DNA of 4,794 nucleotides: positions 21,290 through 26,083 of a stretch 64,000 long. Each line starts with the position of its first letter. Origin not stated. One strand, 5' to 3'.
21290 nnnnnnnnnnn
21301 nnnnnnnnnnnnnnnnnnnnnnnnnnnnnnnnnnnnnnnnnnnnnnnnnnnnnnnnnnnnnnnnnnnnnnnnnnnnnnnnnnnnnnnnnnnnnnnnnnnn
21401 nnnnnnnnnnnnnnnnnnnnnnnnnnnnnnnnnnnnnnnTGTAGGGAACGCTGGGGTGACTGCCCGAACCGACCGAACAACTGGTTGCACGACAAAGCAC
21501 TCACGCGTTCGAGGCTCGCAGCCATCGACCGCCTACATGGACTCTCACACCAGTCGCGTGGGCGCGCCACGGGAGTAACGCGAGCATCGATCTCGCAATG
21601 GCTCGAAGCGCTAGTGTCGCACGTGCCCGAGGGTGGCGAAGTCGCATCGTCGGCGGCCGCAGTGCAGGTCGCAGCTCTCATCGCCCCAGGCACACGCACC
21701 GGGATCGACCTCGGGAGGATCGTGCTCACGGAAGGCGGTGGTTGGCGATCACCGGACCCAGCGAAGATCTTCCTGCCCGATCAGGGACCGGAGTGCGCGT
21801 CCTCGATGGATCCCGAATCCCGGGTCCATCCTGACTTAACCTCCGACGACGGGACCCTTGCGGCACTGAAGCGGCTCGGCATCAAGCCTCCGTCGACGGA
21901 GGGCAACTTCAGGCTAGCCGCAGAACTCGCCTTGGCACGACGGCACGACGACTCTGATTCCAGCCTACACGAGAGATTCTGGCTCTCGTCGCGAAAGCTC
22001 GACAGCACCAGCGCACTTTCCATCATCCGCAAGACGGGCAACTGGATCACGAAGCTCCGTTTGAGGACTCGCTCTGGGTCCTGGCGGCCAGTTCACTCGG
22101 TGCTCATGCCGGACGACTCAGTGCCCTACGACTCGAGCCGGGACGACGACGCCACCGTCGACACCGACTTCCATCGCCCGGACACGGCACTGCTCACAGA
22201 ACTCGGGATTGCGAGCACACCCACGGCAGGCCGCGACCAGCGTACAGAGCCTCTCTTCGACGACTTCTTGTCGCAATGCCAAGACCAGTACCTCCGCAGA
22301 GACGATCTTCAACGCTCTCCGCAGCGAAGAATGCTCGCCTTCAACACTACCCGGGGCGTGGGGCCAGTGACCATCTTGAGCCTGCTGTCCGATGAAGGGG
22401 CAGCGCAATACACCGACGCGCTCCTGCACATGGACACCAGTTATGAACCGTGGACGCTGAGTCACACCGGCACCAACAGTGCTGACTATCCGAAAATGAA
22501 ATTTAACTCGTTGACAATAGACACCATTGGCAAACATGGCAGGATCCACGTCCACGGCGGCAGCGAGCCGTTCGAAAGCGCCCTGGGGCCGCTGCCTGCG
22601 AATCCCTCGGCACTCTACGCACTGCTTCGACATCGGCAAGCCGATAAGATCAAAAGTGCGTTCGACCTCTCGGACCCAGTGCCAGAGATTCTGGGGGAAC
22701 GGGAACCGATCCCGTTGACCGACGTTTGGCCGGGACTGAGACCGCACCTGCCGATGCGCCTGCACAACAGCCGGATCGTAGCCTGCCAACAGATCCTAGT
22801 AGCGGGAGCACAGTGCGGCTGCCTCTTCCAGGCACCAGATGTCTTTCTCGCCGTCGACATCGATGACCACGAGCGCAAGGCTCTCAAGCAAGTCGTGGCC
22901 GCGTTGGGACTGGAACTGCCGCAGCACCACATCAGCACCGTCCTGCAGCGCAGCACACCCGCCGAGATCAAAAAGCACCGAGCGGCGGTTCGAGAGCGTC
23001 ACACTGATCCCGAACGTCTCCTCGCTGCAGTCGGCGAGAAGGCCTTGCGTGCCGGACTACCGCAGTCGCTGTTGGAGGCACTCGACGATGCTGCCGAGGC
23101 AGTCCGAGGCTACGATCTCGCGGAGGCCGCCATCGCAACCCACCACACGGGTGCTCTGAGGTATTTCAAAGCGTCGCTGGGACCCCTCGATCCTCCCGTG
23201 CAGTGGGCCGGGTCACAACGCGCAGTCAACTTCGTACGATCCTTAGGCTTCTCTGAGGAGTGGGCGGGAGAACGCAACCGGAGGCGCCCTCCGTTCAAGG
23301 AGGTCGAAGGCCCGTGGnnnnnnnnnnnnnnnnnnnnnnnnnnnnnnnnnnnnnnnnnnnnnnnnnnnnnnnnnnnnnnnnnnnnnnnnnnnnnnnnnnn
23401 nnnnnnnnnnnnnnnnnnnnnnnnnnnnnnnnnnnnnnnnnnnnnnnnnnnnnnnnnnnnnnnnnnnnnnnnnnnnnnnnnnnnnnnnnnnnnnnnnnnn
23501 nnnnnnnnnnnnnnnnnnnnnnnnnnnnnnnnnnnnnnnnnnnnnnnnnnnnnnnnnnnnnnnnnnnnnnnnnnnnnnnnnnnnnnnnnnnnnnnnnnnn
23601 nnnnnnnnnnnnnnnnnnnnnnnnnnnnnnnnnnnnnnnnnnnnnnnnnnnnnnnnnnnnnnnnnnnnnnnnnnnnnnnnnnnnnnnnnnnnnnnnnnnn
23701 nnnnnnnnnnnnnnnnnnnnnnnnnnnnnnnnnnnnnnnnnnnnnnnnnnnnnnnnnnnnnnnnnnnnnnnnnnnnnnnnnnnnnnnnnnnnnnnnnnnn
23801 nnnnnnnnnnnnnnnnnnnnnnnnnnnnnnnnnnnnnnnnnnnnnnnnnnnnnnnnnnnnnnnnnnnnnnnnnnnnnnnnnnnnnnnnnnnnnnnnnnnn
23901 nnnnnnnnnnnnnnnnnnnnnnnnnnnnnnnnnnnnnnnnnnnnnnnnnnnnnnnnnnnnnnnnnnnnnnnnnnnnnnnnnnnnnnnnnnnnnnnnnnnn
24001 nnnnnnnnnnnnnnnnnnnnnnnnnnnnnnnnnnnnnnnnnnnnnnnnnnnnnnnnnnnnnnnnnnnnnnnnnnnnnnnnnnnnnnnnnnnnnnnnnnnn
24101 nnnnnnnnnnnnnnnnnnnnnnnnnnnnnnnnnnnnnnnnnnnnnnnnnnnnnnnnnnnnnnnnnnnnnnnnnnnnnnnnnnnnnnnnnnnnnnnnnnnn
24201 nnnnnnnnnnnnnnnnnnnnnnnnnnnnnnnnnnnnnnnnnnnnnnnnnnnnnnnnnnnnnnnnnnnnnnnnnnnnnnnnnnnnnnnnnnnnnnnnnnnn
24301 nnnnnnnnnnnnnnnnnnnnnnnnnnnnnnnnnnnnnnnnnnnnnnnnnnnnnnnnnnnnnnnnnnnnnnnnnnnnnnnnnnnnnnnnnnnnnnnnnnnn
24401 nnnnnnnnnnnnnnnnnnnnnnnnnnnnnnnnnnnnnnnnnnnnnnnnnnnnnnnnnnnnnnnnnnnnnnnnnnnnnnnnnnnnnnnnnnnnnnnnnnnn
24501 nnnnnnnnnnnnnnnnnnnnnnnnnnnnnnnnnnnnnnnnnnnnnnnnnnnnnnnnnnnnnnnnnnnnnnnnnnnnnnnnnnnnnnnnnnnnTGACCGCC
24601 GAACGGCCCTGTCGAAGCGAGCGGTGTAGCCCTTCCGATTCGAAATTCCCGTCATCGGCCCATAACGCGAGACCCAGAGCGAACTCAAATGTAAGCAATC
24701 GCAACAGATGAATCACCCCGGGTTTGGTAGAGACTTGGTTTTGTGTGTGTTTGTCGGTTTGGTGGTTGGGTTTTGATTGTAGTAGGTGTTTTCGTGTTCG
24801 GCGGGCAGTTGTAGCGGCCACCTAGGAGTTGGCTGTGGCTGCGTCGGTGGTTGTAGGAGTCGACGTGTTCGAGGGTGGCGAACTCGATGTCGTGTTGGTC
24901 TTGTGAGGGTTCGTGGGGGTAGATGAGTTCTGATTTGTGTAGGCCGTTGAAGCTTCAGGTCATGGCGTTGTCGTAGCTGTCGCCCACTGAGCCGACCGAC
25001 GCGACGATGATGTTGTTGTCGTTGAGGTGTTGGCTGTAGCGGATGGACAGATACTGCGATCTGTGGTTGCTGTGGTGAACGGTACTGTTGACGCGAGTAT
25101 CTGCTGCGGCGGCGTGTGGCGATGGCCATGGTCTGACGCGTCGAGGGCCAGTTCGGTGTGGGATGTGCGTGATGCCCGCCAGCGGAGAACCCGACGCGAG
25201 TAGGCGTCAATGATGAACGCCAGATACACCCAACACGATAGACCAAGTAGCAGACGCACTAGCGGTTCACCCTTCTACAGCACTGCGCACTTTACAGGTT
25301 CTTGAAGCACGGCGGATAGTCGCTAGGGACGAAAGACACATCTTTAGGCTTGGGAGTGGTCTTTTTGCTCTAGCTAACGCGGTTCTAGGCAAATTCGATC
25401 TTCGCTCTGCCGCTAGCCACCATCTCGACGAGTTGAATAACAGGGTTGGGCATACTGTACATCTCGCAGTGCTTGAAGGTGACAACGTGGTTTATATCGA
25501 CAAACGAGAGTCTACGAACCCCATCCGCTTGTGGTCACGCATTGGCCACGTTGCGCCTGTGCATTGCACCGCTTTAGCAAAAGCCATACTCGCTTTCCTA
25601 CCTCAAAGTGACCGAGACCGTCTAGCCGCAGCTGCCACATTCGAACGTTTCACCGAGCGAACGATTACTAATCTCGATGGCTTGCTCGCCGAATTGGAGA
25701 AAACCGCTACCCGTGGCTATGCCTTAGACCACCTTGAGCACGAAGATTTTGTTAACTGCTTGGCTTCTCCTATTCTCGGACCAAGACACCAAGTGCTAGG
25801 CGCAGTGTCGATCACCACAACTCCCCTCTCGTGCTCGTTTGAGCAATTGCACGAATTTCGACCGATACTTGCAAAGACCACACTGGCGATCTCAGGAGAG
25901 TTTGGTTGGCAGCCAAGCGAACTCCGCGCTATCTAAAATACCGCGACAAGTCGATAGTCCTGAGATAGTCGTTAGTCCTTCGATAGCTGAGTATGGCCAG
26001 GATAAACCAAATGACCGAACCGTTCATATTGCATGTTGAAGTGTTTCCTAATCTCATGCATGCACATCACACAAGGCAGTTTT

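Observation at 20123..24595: Intact 1490-aa GHKL(sacsin-like)-ATPase / SF2-helicase fusion in a decaying defence island: candidate uncharacterised defence effector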

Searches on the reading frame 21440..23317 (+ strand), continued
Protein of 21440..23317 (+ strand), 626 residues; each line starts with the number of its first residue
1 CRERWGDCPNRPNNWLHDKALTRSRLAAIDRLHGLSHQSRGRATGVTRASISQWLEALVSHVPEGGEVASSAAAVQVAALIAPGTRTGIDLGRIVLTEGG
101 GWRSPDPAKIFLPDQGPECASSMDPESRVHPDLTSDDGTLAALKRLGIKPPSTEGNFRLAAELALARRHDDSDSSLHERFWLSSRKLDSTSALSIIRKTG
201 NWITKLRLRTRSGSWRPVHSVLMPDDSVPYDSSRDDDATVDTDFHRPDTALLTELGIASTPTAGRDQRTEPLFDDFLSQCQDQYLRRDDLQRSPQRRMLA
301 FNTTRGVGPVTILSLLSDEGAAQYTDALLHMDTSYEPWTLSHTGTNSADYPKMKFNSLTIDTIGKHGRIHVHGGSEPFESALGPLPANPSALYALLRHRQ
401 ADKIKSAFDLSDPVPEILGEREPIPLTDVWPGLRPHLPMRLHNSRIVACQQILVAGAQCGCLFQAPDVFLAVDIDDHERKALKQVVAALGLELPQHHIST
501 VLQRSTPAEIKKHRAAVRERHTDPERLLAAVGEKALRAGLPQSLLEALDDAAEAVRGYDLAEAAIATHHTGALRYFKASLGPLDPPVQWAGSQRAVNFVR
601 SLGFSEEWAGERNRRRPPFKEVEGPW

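Call 92: find_encoding_contigs(protein=P0332, flank=6000, max_places=2)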
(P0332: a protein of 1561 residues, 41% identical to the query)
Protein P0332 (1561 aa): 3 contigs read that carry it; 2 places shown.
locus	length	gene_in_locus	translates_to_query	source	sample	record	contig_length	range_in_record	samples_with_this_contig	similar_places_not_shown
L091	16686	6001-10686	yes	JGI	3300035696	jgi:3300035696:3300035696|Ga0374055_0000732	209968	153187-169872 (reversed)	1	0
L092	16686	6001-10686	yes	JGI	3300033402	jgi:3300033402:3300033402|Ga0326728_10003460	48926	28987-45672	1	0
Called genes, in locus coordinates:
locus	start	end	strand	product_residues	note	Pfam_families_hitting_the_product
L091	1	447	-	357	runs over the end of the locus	-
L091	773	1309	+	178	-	-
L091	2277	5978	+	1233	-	PF13086:AAA_11 (faint), PF13245:AAA_19, PF13604:AAA_30, PF01443:Viral_helicase1 (weak), PF13538:UvrD_C_2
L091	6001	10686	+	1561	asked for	PF00270:DEAD, PF04851:ResIII, PF00271:Helicase_C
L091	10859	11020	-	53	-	-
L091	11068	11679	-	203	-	PF01850:PIN (faint)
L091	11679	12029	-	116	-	PF14213:DUF4325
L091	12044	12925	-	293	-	-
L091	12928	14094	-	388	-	PF01420:Methylase_S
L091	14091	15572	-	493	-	PF12161:HsdM_N, PF02384:N6_Mtase, PF01170:UPF0020, PF20473:MmeI_Mtase (faint), PF07669:Eco57I (weak)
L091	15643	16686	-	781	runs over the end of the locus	PF04313:HSDR_N (weak), PF13588:HSDR_N_2, PF04851:ResIII, PF00270:DEAD, PF18766:SWI2_SNF2, PF00271:Helicase_C (weak), PF08463:EcoEI_R_C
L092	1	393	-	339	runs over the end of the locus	-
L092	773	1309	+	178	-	-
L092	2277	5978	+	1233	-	PF13086:AAA_11 (faint), PF13245:AAA_19, PF13604:AAA_30, PF01443:Viral_helicase1 (weak), PF13538:UvrD_C_2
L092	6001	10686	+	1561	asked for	PF00270:DEAD, PF04851:ResIII, PF00271:Helicase_C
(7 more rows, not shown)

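Call 94: search_protein_families(library=padloc, proteins=[L087:3637-4767:+, L087:4797-5213:+, L087:5213-5785:+, L087:10657-12462:+, L087:12472-15624:+, L087:15725-16633:+, L091:2277-5975:+], max_evalue=0.000001)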
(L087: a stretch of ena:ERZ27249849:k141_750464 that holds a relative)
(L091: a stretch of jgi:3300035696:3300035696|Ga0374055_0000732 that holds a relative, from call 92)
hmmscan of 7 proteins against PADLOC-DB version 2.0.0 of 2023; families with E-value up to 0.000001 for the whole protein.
L087:3637-4767:+ (377 aa): 56 families (the best 25 are shown)
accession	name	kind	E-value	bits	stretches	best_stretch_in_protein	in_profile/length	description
PDLC00033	DruM2|DruM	-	1.3e-90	302.3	1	7-367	18-363/368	DNA cytosine methylase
PDLC03378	MTase_II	-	4.1e-82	274.2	1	11-369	3-331/344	Type II methyltransferase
PDLC03234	MTase_II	-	7.2e-78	260.4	2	9-224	3-206/375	Type II methyltransferase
PDLC03326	MTase_II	-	4.5e-66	221.7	1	13-374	7-382/412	Type II methyltransferase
PDLC03237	MTase_II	-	1.5e-54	183.3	2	281-363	702-786/1036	Type II methyltransferase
PDLC03272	MTase_II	-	1.2e-51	174.2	1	5-369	69-391/407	Type II methyltransferase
PDLC02648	DrmMII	-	3e-47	159.5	2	9-224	20-281/468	DrmMII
PDLC02650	DrmMII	-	4.4e-46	155.7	2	137-364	205-414/435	DrmMII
PDLC02656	DrmMII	-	4.1e-45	152.5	2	10-222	4-234/491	DrmMII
PDLC00026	DruM2|DruM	-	9.8e-45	151.5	2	10-197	4-190/336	DNA cytosine methylase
PDLC03279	MTase_II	-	5.1e-44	148.6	2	10-176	2-175/587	Type II methyltransferase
PDLC03225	MTase_II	-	2.7e-42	143.2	2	286-373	520-603/615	Type II methyltransferase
PDLC02649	DrmMII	-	1e-41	141.3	2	62-185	102-229/422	DrmMII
PDLC03343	MTase_II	-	2.5e-41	140.1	2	13-235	8-224/462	Type II methyltransferase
PDLC00027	DruM2|DruM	-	6.8e-40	135.5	2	9-221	10-210/361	DNA cytosine methylase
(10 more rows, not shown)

L087:4797-5213:+ (139 aa): 1 family
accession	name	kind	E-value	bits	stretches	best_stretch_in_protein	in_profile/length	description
PDLC03397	Vsr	-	1.1e-29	101.6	1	1-125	1-124/156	Type II nicking endonuclease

L087:5213-5785:+ (191 aa): 0 families

L087:10657-12462:+ (602 aa): 46 families (the best 25 are shown)
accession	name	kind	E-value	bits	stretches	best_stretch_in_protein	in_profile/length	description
PDLC00117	GajB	-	2e-28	97.2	2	16-91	27-103/604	UrvD helicase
PDLC00132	GajB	-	8.1e-28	95.4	1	1-91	2-89/625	UrvD helicase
PDLC03802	RTasHel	-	1.2e-27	95.1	1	6-93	9-96/675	DRT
PDLC00112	GajB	-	2e-26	90.7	1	2-99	6-103/581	UrvD helicase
PDLC00103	GajB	-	2.6e-25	87.4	1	15-91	27-106/612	UrvD helicase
PDLC04173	GajB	-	4.6e-25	86.5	1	17-173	10-165/471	-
PDLC00107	GajB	-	1.9e-24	84.2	1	5-70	17-83/587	UrvD helicase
PDLC00104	GajB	-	1.3e-22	78.3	1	1-91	2-92/574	UrvD helicase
PDLC00106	GajB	-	6.9e-22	75.7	1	1-91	2-97/577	UrvD helicase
PDLC00127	GajB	-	1.4e-21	74.7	1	3-88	9-92/594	UrvD helicase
PDLC00121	GajB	-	1.6e-21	74.5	2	3-88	6-94/565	UrvD helicase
PDLC00114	GajB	-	2.1e-21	74.2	1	3-91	8-96/635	UrvD helicase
PDLC00129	GajB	-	2.4e-21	74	1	2-110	11-123/594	UrvD helicase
PDLC00134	GajB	-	2.2e-20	71.2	1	17-91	29-106/431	UrvD helicase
PDLC00119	GajB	-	1e-19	68.9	1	383-431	487-540/565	UrvD helicase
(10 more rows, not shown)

L087:12472-15624:+ (1051 aa): 9 families
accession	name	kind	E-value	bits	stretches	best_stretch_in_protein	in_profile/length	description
PDLC02575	DrmA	-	8.2e-256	848.9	2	634-1049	394-828/837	DrmA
PDLC02571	DrmA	-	1.5e-205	683.3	4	632-1043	846-1276/1282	DrmA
PDLC02567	DrmA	-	2.8e-173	576.3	2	632-958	1276-1628/1750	DrmA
PDLC02577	DrmA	-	2.7e-127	423.8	2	631-990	228-611/697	DrmA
PDLC02568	DrmA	-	5.2e-111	370.2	1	544-1049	26-599/611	DrmA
PDLC02576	DrmA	-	1.1e-64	216.8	3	405-626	498-724/1235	DrmA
PDLC02574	DrmA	-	5.5e-52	174.4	1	826-1000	25-201/269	DrmA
PDLC02569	DrmA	-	2.5e-07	26.9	1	839-936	832-930/1095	DrmA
PDLC02896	DpdJ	-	7e-07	25.3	0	438-652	188-386/1487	DpdJ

L087:15725-16633:+ (303 aa): 2 families
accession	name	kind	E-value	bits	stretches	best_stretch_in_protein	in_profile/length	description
PDLC02583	DrmB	-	6.6e-17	59.8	1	25-210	68-254/606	DrmB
PDLC02584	DrmB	-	6e-12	43.1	1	113-201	6-95/445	DrmB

L091:2277-5975:+ (1233 aa): 10 families
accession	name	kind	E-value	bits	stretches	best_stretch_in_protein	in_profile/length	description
PDLC05065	PDC-S68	-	0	1390.2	1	1-1228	5-1217/1221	-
PDLC05066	PDC-S68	-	3e-186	619.7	1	2-1222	3-1196/1202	-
PDLC05064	PDC-S68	-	1.6e-161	537.6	1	2-1225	71-1247/1273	-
PDLC01734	typeIV_RecD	-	7e-47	158.1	2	489-771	214-486/763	RecD_0_IVD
PDLC01148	RecD_like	-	5.5e-36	122.1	2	562-768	264-452/719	RecD/Tra ATPase fused to N-terminal HHH domain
PDLC04475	PDC-M16A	-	3.6e-23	80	2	636-763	31-185/721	-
PDLC05035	PDC-S53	-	6.4e-23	78.8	2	1013-1062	814-864/900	-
PDLC04476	PDC-M16A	-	3e-22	76.8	2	637-762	26-181/691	-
PDLC04472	PDC-M16A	-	3.2e-20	70.1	2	1017-1063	649-698/930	-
PDLC04474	PDC-M16A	-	2.7e-11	40.7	0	1014-1063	646-701/917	-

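Call 95: find_encoding_contigs(protein=P0347, flank=7000, max_places=1)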
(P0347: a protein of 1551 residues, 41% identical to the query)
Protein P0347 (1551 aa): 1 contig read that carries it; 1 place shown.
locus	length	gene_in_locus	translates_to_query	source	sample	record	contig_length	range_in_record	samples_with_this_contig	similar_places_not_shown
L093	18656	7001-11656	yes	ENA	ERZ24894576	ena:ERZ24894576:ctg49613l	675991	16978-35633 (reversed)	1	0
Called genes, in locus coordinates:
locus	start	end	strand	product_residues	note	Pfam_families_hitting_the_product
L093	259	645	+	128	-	PF13340:DUF4096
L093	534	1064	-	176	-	-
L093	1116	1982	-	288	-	-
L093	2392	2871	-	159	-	-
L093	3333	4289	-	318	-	PF13391:HNH_2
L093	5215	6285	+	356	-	PF00145:DNA_methylase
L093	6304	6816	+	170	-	-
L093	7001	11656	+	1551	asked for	PF00270:DEAD, PF04851:ResIII, PF18766:SWI2_SNF2 (weak), PF00271:Helicase_C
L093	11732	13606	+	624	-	PF00580:UvrD-helicase, PF13245:AAA_19, PF13361:UvrD_C, PF13538:UvrD_C_2 (weak)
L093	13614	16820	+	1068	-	PF00271:Helicase_C (weak)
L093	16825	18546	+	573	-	PF09369:MZB (weak)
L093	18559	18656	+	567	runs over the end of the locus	PF08378:NERD, PF13245:AAA_19 (weak), PF13538:UvrD_C_2 (weak)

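Call 96: find_encoding_contigs(protein=P0359, flank=7000, max_places=1)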
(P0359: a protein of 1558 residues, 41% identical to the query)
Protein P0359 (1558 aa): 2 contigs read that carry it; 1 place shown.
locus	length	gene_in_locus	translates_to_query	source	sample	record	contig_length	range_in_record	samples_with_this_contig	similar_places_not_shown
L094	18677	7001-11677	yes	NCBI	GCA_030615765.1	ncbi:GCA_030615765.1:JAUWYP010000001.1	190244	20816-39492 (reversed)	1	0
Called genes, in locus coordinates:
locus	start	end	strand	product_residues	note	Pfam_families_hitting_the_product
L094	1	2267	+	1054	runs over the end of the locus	PF02811:PHP, PF07733:DNA_pol3_alpha, PF17657:DNA_pol3_finger, PF14579:HHH_6, PF01336:tRNA_anti-codon (weak)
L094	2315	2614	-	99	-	PF12728:HTH_17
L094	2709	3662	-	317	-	PF13391:HNH_2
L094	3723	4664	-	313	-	PF12705:PDDEXK_1, PF01930:Cas_Cas4 (weak)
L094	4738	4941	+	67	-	-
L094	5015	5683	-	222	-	PF00730:HhH-GPD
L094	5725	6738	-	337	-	PF00145:DNA_methylase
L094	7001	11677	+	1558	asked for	PF00270:DEAD, PF04851:ResIII, PF00271:Helicase_C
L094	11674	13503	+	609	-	PF00580:UvrD-helicase, PF13245:AAA_19, PF00580:UvrD-helicase (weak), PF13361:UvrD_C, PF13538:UvrD_C_2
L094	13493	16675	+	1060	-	PF00271:Helicase_C (weak)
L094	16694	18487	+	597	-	PF09369:MZB (weak)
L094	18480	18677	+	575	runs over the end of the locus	PF08378:NERD, PF13538:UvrD_C_2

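Call 97: find_encoding_contigs(protein=P0234, flank=7000, max_places=1)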
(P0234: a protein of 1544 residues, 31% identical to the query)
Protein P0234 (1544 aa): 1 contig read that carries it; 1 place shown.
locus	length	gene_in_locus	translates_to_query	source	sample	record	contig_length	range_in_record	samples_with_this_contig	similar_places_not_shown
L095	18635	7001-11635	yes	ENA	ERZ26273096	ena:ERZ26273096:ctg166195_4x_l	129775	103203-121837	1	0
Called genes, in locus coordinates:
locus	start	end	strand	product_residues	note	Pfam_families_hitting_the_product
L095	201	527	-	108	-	-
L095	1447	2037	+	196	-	-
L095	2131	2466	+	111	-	-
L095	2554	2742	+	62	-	-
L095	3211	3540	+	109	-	-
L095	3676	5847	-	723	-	PF00270:DEAD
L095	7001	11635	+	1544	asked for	PF00270:DEAD, PF04851:ResIII, PF18766:SWI2_SNF2, PF00271:Helicase_C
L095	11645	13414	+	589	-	PF00580:UvrD-helicase, PF01443:Viral_helicase1 (faint), PF13086:AAA_11 (faint), PF13245:AAA_19, PF13481:AAA_25 (faint), PF00580:UvrD-helicase, PF13361:UvrD_C, PF13538:UvrD_C_2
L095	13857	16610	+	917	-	PF00271:Helicase_C (weak)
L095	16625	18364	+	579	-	PF09369:MZB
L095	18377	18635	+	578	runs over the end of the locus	PF08378:NERD, PF02562:PhoH (weak), PF00270:DEAD (faint), PF09848:SLFN-g3_helicase, PF13245:AAA_19 (faint)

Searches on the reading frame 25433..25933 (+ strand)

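Call 8: search_protein_families(library=pfam, proteins=[window:25433-25933:+], max_evalue=0.01)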
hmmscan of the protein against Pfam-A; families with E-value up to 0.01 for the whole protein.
window:25433-25933:+ (167 aa): 1 family
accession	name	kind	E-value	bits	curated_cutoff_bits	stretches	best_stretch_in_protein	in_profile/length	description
PF01614.24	IclR_C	-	6.1e-39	133.8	24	1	2-154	21-173/174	Bacterial transcriptional regulator IclR C-terminal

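Call 9: search_protein_families(library=padloc, proteins=[window:25433-25933:+], max_evalue=0.001)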
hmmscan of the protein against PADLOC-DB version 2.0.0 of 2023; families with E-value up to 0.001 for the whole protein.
window:25433-25933:+ (167 aa): 0 families
